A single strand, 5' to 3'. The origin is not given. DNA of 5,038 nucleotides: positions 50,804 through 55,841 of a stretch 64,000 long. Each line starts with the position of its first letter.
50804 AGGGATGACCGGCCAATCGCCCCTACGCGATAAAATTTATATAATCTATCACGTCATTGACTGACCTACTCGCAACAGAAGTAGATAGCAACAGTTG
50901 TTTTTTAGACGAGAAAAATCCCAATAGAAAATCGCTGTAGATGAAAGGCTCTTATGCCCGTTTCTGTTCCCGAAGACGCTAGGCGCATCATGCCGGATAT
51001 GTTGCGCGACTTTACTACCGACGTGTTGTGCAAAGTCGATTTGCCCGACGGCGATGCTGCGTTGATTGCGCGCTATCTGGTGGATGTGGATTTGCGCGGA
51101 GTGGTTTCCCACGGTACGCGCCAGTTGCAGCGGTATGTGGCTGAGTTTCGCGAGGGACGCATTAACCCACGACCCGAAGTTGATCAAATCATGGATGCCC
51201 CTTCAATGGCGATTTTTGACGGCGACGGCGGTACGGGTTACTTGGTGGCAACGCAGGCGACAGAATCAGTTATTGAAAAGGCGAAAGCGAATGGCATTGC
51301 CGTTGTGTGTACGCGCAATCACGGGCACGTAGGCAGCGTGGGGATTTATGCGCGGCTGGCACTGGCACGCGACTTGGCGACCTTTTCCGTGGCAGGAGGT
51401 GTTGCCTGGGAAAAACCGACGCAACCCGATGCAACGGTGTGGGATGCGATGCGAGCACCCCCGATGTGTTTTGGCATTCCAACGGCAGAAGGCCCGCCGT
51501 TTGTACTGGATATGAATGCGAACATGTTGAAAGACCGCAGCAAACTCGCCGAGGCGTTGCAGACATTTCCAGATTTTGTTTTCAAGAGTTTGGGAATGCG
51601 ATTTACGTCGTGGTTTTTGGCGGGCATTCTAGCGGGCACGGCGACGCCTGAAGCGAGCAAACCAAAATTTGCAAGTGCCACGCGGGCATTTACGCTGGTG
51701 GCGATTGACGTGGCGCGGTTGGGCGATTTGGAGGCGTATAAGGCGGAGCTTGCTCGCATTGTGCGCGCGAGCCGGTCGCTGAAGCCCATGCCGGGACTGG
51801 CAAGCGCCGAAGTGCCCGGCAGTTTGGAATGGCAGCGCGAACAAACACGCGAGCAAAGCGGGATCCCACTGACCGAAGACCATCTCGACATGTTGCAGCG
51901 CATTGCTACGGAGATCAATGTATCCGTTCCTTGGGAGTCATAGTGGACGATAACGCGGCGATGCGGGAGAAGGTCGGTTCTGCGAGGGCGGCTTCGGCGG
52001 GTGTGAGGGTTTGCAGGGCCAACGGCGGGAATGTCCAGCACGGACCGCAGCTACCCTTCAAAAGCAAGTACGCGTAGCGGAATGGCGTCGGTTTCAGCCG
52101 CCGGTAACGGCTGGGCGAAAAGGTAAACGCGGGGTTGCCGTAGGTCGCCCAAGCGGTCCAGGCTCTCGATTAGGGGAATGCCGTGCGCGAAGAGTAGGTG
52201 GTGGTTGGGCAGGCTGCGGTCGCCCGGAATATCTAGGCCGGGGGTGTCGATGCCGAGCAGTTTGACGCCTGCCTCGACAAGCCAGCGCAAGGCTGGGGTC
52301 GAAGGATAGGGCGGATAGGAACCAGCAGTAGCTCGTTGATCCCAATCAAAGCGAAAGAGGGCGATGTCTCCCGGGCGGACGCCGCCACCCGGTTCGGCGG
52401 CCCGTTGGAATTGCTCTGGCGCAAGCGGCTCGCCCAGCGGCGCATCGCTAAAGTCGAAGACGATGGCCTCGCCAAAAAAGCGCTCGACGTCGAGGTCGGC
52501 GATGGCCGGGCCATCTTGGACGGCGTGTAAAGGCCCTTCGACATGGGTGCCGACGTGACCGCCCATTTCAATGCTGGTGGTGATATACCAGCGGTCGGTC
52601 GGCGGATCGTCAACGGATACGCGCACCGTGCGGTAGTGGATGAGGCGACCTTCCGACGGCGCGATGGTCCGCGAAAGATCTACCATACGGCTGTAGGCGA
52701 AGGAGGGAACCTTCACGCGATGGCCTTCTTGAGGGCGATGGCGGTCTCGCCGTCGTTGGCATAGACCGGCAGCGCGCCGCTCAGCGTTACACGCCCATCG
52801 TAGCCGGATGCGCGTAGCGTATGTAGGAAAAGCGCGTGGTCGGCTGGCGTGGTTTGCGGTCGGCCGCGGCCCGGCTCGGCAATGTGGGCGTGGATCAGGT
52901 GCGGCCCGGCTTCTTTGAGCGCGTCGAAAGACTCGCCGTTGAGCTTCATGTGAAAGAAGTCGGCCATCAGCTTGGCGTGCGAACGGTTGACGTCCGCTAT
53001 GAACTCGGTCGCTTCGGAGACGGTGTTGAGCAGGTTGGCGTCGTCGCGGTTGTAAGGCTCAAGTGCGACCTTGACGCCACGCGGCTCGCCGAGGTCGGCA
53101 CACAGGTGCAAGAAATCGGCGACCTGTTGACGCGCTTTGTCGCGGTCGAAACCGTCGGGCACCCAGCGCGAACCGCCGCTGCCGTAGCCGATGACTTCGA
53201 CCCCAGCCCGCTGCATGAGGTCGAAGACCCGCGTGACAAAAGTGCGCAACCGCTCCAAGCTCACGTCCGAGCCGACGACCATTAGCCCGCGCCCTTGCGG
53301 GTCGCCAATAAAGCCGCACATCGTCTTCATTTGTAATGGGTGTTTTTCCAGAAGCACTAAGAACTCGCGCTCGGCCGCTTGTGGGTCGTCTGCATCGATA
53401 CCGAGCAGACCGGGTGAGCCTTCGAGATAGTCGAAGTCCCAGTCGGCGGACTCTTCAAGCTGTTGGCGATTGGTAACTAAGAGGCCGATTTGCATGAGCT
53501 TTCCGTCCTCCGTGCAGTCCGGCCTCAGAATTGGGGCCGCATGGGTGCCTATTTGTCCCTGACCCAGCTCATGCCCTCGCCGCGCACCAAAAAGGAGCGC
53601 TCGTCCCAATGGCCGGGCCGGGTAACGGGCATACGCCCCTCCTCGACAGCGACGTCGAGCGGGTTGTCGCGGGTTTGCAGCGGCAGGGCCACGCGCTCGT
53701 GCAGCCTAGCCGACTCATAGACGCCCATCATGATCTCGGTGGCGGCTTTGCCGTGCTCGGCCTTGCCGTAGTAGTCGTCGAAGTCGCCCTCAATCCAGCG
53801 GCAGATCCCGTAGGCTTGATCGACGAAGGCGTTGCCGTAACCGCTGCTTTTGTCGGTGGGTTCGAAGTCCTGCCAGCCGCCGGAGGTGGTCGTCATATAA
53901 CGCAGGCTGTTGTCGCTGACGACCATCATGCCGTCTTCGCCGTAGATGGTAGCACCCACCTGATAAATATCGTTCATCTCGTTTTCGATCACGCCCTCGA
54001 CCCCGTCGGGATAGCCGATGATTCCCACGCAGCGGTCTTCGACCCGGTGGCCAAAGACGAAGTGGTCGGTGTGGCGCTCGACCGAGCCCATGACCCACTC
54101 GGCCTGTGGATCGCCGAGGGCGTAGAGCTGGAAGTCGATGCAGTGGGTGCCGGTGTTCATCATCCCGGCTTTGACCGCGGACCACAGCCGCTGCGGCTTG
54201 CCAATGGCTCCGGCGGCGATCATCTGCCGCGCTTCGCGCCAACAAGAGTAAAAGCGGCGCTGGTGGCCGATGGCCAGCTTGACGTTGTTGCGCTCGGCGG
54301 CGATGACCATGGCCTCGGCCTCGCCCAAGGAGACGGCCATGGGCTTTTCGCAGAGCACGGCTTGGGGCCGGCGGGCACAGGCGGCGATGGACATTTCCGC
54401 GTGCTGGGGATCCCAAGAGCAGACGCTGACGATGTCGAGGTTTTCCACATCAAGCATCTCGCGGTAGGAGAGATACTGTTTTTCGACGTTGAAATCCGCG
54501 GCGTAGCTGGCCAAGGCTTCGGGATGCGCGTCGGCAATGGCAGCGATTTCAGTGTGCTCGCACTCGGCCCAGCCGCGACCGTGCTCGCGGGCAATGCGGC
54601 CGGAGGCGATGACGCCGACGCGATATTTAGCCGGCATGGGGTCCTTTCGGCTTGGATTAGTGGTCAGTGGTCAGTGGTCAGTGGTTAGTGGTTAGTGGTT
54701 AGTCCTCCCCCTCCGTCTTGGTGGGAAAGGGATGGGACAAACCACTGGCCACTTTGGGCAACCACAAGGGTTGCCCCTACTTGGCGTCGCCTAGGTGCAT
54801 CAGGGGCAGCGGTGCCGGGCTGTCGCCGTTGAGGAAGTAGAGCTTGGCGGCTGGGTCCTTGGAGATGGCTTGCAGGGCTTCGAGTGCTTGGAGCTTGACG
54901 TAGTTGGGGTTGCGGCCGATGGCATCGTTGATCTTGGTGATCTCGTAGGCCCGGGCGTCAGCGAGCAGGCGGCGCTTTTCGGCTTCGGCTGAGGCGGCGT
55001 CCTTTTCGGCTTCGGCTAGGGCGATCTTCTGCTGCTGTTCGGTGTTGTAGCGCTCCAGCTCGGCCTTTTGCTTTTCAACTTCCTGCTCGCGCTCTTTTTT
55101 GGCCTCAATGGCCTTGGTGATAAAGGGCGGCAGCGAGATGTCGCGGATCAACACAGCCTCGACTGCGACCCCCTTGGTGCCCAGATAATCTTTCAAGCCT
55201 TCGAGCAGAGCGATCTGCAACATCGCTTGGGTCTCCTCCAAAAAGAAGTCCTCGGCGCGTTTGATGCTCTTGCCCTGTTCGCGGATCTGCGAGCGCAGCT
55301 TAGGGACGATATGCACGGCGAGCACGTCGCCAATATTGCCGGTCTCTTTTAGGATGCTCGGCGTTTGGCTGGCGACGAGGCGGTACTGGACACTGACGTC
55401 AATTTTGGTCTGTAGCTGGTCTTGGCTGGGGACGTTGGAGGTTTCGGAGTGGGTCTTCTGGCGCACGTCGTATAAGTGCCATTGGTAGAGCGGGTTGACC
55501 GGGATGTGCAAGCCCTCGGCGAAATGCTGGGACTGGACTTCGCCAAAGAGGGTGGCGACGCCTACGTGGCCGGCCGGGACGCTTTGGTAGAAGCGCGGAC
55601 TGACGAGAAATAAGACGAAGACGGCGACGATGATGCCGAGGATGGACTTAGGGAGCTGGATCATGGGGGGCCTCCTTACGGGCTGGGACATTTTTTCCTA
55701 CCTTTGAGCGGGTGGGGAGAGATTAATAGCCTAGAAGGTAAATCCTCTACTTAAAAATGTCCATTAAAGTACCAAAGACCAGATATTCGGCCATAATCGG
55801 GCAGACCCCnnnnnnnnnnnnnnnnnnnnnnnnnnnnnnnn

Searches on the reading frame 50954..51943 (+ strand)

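Call 92: search_protein_families(library=pfam, proteins=[window:50954-51943:+], max_evalue=0.0001)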
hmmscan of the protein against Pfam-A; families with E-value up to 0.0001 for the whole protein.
window:50954-51943:+ (329 aa): 1 family
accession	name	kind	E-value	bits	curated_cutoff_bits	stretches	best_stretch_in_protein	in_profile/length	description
PF02615.19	Ldh_2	-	3e-55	188.1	38.8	2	14-188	3-174/333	Malate/L-lactate dehydrogenase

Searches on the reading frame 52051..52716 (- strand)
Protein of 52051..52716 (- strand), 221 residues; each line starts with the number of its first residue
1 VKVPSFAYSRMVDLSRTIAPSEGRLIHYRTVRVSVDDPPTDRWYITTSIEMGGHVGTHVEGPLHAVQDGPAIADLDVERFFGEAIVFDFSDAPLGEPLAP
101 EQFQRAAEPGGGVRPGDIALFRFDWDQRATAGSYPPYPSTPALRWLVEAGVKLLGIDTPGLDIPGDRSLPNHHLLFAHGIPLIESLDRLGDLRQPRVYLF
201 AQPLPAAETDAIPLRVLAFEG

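Call 92: search_protein_families(library=pfam, proteins=[window:52051-52716:-], max_evalue=0.0001)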
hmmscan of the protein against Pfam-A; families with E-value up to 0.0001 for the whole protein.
window:52051-52716:- (221 aa): 1 family
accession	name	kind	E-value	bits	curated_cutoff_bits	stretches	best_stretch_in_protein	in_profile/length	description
PF04199.19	Cyclase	-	7.4e-28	98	23.1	1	12-162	1-141/142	Putative cyclase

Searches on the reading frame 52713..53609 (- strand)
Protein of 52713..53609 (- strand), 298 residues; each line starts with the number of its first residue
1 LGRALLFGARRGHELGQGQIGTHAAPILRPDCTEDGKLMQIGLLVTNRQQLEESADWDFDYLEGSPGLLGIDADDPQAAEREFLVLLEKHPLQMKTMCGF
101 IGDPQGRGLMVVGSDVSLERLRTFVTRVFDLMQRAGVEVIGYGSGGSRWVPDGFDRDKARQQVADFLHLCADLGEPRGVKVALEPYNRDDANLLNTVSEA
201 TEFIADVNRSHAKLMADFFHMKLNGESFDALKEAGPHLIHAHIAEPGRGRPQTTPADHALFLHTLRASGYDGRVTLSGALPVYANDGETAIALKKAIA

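Call 92: search_protein_families(library=pfam, proteins=[window:52713-53609:-], max_evalue=0.0001)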
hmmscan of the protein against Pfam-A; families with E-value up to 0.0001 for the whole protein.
window:52713-53609:- (298 aa): 1 family
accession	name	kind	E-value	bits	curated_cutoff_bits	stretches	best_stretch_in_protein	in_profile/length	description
PF01261.30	AP_endonuc_2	-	1.5e-24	87.5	31.1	1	52-276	2-227/249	Xylose isomerase-like TIM barrel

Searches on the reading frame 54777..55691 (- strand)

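Call 92: search_protein_families(library=pfam, proteins=[window:54777-55691:-], max_evalue=0.0001)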
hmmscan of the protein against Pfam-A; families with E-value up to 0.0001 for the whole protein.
window:54777-55691:- (304 aa): 1 family
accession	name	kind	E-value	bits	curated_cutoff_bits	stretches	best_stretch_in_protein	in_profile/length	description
PF01145.31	Band_7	-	7.1e-23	82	23.6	1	37-213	2-166/176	SPFH domain / Band 7 family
